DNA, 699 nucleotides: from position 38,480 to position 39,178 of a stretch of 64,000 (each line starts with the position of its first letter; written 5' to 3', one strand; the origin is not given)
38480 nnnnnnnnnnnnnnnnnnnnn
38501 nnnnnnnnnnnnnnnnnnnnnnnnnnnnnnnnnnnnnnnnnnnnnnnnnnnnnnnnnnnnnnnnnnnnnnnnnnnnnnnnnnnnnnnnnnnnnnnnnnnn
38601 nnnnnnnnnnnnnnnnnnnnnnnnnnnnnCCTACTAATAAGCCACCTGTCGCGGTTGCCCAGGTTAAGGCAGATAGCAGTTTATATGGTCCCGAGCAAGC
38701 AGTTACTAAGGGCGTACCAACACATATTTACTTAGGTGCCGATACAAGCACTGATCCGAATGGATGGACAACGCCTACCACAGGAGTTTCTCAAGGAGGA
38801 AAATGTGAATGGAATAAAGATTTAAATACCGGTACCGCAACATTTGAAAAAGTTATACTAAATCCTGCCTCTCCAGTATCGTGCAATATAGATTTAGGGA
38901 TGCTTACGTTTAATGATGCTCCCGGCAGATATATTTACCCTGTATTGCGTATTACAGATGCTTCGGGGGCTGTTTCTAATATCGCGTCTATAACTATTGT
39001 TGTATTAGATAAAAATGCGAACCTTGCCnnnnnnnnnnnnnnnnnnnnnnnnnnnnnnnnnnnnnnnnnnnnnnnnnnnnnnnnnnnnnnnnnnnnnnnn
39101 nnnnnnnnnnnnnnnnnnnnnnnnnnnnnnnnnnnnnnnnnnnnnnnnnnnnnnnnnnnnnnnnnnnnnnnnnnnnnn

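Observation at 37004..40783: Giant surface protein with six Cys-paired tandem repeats and a membrane-embedded C-terminus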

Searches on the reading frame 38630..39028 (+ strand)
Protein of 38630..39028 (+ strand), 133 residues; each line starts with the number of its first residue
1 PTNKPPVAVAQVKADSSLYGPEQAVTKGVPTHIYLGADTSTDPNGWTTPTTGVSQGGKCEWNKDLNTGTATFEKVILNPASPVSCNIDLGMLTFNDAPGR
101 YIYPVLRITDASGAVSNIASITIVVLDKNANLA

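Call 12: find_homologous_proteins(query=window:38630-39028:+)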
Query window:38630-39028:+ (133 aa): 1 proteins with E <= 0.001 among 9 candidates.
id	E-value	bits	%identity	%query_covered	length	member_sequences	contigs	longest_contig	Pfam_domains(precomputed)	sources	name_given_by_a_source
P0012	6.1e-44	167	57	86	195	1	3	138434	-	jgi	jgi:hypothetical protein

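Call 19: find_homologous_proteins(query=A2)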
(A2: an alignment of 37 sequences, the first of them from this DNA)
Query A2 (37 sequences) (132 aa, profile of the alignment): 3 proteins with E <= 0.001 among 8000 candidates.
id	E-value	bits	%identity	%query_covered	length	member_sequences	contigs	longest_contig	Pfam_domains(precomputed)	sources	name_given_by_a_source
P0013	3.4e-67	242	53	69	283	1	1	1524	-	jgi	jgi:hypothetical protein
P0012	1.2e-61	224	57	86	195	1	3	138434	-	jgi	jgi:hypothetical protein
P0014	7.7e-37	144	65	77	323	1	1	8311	PF25788.3,PF18911.7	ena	-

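Call 27: predict_structure(alignment_id=A2)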
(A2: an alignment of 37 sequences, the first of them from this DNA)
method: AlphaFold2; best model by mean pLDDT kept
length: 132 residues; sequences in the alignment: 37
mean_pLDDT: 95.5   pTM: 0.87
mean pLDDT of the five models: 95.5, 95.4, 95.3, 95.0, 94.8
residues with pLDDT >= 90: 120; 70-90: 8; 50-70: 3; < 50: 1
segments of 3 or more residues with pLDDT < 50: none
pLDDT, mean of each block of 10 residues (from residue 1): 97 97 97 98 98 98 91 98 98 97 98 98 87 52
secondary structure, 60 per line:
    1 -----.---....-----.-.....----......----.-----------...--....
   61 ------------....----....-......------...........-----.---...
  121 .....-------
elements in order: E10-13 E21-25 E30-35 E57-60 E73-76 H81-84 E86-91 E98-108 E118-125

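Call 31: fold_search(model_id=the predicted structure, library=pdb)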
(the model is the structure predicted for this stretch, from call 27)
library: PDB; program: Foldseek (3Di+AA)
matches with E <= 10: 1562; with E <= 0.001: 0
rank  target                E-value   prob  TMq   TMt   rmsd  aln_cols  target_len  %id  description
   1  9kvu                  2.1e-03  1.00  0.42  0.54   5.6       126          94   17  Structure of B1 domain in the bifunctional enzyme CelAly (released 2026-03-18)
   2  6vs7_A                4.1e-03  1.00  0.50  0.20   5.9       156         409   13  Sialic acid binding region of Streptococcus Sanguinis SK1 adhesin (released 2020-08-26)
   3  4aq1_A                4.1e-03  0.92  0.35  0.10   7.9       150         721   15  Structure of the SbsB S-layer protein of Geobacillus stearothermophilus PV72p2 in complex with nanobody KB6 (released 2012-06-13)
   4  9jzp_B                4.6e-03  0.97  0.35  0.23   6.9       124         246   11  Crystal structure of Nir2 C-terminal domain (released 2025-10-15)
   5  1l0q_A                4.9e-03  0.98  0.36  0.16   5.7       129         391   15  Tandem YVTN beta-propeller and PKD domains from an archaeal surface layer protein (released 2002-11-06)
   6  1hh4_D                7.3e-03  0.91  0.37  0.30   7.2       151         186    9  Rac1-RhoGDI complex involved in NADPH oxidase activation (released 2001-08-28)
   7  5fr2_B                7.3e-03  0.90  0.35  0.28   7.3       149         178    9  Farnesylated RhoA-GDP in complex with RhoGDI-alpha, lysine acetylated at K178 (released 2016-01-13)
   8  3pdd                  8.2e-03  0.99  0.41  0.31   6.4       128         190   11  Structures of Clostridium thermocellum CbhA fibronectin(III)-like modules (released 2011-11-23)
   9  2vo8                  8.7e-03  0.97  0.44  0.43   7.5       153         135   14  Cohesin module from Clostridium perfringens ATCC13124 family 33 glycoside hydrolase. (released 2008-09-02)
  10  2ox5_C                1.2e-02  0.98  0.43  0.51   5.1       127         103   14  The SoxYZ complex of Paracoccus pantotrophus (released 2007-05-22)
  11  9jtz_B                1.2e-02  0.85  0.33  0.21   7.5       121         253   13  Crystal structure of Nir2 C-terminal domain in complex with phosphatidic acid (released 2025-10-15)
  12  9jz1_A                1.3e-02  0.93  0.35  0.22   7.0       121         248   10  Crystal structure of Nir2 C-terminal domain in complex with phosphate (released 2025-10-15)
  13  4aq1_C                1.3e-02  0.84  0.36  0.12   7.8       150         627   15  Structure of the SbsB S-layer protein of Geobacillus stearothermophilus PV72p2 in complex with nanobody KB6 (released 2012-06-13)
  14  9jz1_B                1.4e-02  0.91  0.35  0.22   7.2       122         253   11  Crystal structure of Nir2 C-terminal domain in complex with phosphate (released 2025-10-15)
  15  2yhg                  1.7e-02  0.94  0.40  0.16   7.5       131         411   16  Ab initio phasing of a nucleoside hydrolase-related hypothetical protein from Saccharophagus degradans that is associate (released 2011-08-03)
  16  8cka_B                2.2e-02  0.77  0.37  0.16   8.3       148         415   18  Deinococcus radidurans HPI S-layer (released 2023-04-19)
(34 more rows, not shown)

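Call 41: search_protein_families(library=pfam, alignment_id=A2, max_evalue=1)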
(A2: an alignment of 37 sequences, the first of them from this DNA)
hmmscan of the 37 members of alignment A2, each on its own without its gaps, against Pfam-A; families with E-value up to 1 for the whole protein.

A. member 1, seq(132 aa): 0 families

B. families by the number of members that match (of 37 scanned): 16 families
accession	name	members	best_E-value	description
PF12892.13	FctA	4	0.057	Spy0128-like isopeptide containing domain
PF05345.18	He_PIG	3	0.00011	Putative Ig domain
PF18911.6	PKD_4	3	0.003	PKD domain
PF22352.2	K319L-like_PKD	3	0.041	K319L-like, PKD domain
PF17963.7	Big_9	2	0.0033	Bacterial Ig domain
PF17737.7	Ig_C19orf38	2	0.13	Ig domain in C19orf38 (HIDE1)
PF25546.1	DUF7925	1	0.017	Domain of unknown function (DUF7925)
PF15418.12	DUF4625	1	0.038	Domain of unknown function (DUF4625)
PF02010.21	REJ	1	0.042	REJ domain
PF21527.2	Stv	1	0.051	Putative adhesin Stv domain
PF08629.15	PDE8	1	0.057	PDE8 phosphodiesterase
PF06280.18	fn3_5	1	0.082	Fn3-like domain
PF03771.21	SPDY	1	0.17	Domain of unknown function (DUF317)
PF08309.17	LVIVD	1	0.18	LVIVD repeat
PF21027.3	Sde0182_C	1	0.22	Cellulose-binding protein Sde0182, C-terminal domain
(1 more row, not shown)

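Call 42: search_solved_structures(query=A2, max_evalue=10, show_alignments=2)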
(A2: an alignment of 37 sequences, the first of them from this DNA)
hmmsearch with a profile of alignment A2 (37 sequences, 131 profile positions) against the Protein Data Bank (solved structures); distinct sequences matched with E-value up to 10: 1.
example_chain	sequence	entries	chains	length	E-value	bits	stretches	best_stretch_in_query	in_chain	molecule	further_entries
3nng_A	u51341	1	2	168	0.77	12.5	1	45-68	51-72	uncharacterized protein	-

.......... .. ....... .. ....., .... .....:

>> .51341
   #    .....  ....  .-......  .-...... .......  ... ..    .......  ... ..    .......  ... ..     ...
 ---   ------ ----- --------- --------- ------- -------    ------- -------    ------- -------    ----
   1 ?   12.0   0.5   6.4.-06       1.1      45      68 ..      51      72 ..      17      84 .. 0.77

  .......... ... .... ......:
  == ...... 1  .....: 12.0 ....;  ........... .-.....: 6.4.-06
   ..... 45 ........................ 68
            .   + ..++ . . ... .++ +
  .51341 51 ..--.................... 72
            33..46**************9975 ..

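Call 46: search_protein_families(library=pfam, proteins=[P0014, P0013, P0012], max_evalue=0.01)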
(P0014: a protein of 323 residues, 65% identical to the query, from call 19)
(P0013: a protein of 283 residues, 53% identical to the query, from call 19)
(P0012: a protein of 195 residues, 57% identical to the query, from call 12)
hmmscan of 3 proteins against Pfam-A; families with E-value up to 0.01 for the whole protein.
P0014 (323 aa): 5 families
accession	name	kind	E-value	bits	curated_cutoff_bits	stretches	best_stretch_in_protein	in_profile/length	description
PF25788.1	Ig_Rha78A_N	-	3.4e-13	50.2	27.4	1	134-218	15-99/105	Rha78A-like, N-terminal immunoglobulin domain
PF18911.6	PKD_4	-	1.6e-09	38.1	27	1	226-303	4-78/85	PKD domain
PF00801.26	PKD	-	0.00014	22.3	23.5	1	235-298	9-70/80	PKD domain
PF22352.2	K319L-like_PKD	-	0.0013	19.2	27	0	173-210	41-76/84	K319L-like, PKD domain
PF14292.12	SusE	-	0.0052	17.4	25.2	1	136-190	32-88/106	SusE outer membrane protein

P0013 (283 aa): 1 family
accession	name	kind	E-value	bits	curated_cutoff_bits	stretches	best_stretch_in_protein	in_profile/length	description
PF10528.15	GLEYA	-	0.0017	19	26.2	0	94-174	15-86/91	GLEYA domain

P0012 (195 aa): 2 families
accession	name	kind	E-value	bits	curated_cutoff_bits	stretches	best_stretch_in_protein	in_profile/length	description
PF05345.18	He_PIG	-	0.00011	23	24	0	126-161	59-91/96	Putative Ig domain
PF18911.6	PKD_4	-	0.003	18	27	0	9-37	58-85/85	PKD domain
